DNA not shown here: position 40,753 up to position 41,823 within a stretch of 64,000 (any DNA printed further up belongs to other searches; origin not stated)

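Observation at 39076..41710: Stand-alone TIR - coiled-coil - 14x WD40 protein: candidate NADase-type sensor/effector without a STAND NTPase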

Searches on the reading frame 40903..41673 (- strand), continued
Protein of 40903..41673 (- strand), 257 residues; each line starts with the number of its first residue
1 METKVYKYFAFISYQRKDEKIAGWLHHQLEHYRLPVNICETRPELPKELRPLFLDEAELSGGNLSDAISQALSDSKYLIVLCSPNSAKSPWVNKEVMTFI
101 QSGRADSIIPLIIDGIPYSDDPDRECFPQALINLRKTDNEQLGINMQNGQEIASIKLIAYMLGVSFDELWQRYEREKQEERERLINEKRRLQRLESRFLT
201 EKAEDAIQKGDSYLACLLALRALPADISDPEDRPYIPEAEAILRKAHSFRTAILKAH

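Call 90: search_dna_similar(query=window:40918-41673:-, collection=plasmids, mode=protein, max_evalue=0.00001, max_rows=15)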
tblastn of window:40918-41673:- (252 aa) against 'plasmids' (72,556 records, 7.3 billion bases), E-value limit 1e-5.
Records with a match: 9; places in all: 10; records where one place covers at least 80% of the query: 0.
Best place of each record, by identity: <60% 9.
By first word of the organism name: Sinorhizobium 3; Rhizobium 2; Fusobacterium 1; Butyrivibrio 1; Novosphingobium 1; Paraburkholderia 1.
By predicted mobility (MOB-suite, as given by PLSDB): non-mobilizable 6; conjugative 2; mobilizable 1.
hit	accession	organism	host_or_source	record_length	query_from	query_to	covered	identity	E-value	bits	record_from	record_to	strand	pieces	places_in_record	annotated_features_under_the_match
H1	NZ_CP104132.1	Sinorhizobium sp. K101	Phaseolus vulgaris,cell ...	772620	6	169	65%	39.7%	1e-29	123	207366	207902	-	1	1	toll/interleukin-1 receptor domain-containing protein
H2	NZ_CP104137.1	Sinorhizobium sp. C101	Phaseolus vulgaris,cell ...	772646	6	169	65%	39.7%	1e-29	123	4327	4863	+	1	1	toll/interleukin-1 receptor domain-containing protein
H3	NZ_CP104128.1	Sinorhizobium sp. M103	Phaseolus vulgaris,cell ...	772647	6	169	65%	39.7%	1e-29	123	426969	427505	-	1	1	toll/interleukin-1 receptor domain-containing protein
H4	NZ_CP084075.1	Fusobacterium vincentii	-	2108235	4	159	62%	37.0%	1e-15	83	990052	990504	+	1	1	none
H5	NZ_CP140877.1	Rhizobium beringeri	Trifolium pratense,whole organism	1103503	9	169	64%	34.1%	5e-19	93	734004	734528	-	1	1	record has no annotation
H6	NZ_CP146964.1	Butyrivibrio fibrisolvens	Bovinae,Bovine rumen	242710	2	169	67%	32.3%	1e-15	83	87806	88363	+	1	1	toll/interleukin-1 receptor domain-containing protein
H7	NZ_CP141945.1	Novosphingobium sp. RL4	Rheum palmatum L.,Single ...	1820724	7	169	65%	32.6%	4e-16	85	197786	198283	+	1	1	none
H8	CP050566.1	Rhizobium leguminosarum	Lathyrus sativus,cell culture,root ...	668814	7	131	50%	39.1%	3e-19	94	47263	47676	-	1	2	toll/interleukin-1 receptor domain-containing protein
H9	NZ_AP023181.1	Paraburkholderia sp. PGU19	Physopelta gutta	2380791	12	131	48%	39.1%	2e-15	83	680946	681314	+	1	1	none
